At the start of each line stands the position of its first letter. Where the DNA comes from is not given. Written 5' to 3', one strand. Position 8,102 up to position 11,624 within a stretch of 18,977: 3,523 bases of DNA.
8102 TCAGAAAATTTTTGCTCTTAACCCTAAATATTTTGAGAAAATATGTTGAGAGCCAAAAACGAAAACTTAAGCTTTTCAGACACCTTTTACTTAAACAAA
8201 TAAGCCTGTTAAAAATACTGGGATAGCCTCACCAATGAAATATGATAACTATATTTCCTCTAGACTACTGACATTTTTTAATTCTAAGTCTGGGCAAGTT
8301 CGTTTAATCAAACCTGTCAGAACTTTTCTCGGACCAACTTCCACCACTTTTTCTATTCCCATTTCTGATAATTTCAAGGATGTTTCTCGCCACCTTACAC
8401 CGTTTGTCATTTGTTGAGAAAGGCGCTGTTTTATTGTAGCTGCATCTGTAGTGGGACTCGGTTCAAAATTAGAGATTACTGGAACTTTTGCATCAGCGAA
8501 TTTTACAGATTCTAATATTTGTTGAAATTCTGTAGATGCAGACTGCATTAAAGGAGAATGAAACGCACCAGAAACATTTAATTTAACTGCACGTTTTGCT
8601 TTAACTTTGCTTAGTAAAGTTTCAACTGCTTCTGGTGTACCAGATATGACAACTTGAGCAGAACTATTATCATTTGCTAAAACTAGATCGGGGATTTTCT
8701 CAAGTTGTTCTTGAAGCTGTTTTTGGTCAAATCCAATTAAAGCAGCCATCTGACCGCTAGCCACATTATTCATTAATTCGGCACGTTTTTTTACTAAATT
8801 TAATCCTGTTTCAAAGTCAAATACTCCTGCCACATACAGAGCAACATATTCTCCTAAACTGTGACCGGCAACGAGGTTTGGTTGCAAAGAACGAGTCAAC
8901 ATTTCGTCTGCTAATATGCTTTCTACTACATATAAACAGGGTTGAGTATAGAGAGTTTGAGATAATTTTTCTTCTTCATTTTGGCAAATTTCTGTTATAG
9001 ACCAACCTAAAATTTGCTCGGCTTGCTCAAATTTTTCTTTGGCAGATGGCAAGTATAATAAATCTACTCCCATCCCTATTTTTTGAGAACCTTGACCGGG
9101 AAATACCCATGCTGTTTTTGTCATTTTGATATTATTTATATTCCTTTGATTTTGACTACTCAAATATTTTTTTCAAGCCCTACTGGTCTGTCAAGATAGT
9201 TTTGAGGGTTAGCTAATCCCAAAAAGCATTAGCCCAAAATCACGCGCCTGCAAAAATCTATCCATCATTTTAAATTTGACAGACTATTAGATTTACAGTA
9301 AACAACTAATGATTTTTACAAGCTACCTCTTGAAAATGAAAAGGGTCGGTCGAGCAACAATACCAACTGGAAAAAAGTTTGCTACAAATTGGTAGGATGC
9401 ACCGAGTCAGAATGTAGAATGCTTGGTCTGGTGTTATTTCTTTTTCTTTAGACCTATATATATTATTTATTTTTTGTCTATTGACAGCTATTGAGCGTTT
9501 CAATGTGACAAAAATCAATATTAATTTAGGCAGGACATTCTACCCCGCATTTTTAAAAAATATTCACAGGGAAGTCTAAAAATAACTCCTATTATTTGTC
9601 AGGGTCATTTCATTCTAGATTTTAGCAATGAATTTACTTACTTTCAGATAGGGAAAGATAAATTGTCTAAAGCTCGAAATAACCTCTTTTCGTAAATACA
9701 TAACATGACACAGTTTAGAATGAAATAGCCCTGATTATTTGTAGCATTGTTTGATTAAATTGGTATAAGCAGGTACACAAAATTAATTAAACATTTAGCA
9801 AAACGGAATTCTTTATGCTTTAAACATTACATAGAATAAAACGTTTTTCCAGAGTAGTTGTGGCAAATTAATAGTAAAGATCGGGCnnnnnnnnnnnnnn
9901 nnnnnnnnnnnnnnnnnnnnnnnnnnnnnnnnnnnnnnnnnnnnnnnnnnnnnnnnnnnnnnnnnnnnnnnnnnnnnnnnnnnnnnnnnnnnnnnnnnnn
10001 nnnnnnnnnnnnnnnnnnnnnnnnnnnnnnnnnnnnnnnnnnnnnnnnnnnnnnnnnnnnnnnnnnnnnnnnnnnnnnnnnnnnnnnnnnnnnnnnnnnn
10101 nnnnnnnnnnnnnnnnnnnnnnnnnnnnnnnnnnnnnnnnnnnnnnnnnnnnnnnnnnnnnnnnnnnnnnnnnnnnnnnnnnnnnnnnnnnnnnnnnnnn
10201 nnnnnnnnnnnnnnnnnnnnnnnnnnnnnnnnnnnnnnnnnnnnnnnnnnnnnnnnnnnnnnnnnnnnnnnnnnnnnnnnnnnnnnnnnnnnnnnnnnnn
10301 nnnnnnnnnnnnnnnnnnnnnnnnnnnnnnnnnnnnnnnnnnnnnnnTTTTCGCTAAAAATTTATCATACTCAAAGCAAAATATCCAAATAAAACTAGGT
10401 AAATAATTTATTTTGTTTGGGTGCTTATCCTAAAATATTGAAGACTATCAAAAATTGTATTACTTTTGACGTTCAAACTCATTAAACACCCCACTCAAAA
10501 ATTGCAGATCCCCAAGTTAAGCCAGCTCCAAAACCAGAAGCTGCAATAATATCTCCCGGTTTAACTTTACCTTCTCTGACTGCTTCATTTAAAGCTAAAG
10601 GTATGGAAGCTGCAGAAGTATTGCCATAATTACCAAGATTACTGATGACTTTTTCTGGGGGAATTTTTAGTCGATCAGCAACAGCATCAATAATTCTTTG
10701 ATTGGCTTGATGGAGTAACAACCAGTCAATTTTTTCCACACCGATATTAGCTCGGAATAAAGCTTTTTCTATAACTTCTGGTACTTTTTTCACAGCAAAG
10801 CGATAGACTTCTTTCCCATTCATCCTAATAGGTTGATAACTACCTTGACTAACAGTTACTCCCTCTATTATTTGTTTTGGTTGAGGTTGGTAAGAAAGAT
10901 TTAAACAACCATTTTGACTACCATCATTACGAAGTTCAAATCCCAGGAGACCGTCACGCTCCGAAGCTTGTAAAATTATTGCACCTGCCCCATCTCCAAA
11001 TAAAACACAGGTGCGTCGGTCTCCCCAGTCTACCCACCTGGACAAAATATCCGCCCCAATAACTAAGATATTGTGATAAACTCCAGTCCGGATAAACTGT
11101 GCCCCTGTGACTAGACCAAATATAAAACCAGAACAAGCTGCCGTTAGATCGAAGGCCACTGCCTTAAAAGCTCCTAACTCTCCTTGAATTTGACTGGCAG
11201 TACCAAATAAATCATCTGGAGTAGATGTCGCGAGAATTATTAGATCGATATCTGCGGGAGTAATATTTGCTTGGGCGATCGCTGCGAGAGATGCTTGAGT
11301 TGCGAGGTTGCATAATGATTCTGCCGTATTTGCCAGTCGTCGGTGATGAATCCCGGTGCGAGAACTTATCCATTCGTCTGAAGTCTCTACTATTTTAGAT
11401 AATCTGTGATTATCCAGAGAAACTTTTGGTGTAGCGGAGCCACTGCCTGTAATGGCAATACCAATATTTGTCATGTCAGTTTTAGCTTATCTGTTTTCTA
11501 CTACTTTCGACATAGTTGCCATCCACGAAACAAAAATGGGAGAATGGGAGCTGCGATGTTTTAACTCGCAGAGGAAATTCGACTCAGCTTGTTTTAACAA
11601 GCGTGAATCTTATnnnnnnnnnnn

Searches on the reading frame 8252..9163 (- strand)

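Call 7: search_protein_families(library=pfam, proteins=[window:8252-9163:-], max_evalue=0.01)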
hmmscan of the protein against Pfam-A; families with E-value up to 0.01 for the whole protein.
window:8252-9163:- (304 aa): 1 family
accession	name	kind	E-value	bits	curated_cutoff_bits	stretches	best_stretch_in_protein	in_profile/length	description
PF00698.26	Acyl_transf_1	-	1.5e-44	153.2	32.7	1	19-291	2-280/319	Acyl transferase domain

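Call 8: search_protein_families(library=padloc, proteins=[window:8252-9163:-], max_evalue=0.01)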
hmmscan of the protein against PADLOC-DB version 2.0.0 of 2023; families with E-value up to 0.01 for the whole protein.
window:8252-9163:- (304 aa): 0 families

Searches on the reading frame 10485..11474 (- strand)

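Call 7: search_protein_families(library=pfam, proteins=[window:10485-11474:-], max_evalue=0.01)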
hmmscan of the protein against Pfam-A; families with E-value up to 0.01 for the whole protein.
window:10485-11474:- (330 aa): 5 families
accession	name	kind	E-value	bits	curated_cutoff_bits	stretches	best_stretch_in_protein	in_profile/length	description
PF08541.16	ACP_syn_III_C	-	3.7e-39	133.2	26.6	1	241-328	3-90/90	3-Oxoacyl-[acyl-carrier-protein (ACP)] synthase III C terminal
PF08545.16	ACP_syn_III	-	2e-31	108.1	24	1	108-185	1-80/80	3-Oxoacyl-[acyl-carrier-protein (ACP)] synthase III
PF02797.21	Chal_sti_synt_C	-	0.00033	21.1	27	1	223-322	34-137/151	Chalcone and stilbene synthases, C-terminal domain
PF00108.29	Thiolase_N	-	0.00073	19.4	26.4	1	39-145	8-116/260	Thiolase, N-terminal domain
PF22691.2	Thiolase_C_1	-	0.0049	17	28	0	42-80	4-42/144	Thiolase C-terminal domain-like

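Call 8: search_protein_families(library=padloc, proteins=[window:10485-11474:-], max_evalue=0.01)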
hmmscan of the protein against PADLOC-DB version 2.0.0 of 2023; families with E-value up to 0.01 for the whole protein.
window:10485-11474:- (330 aa): 0 families
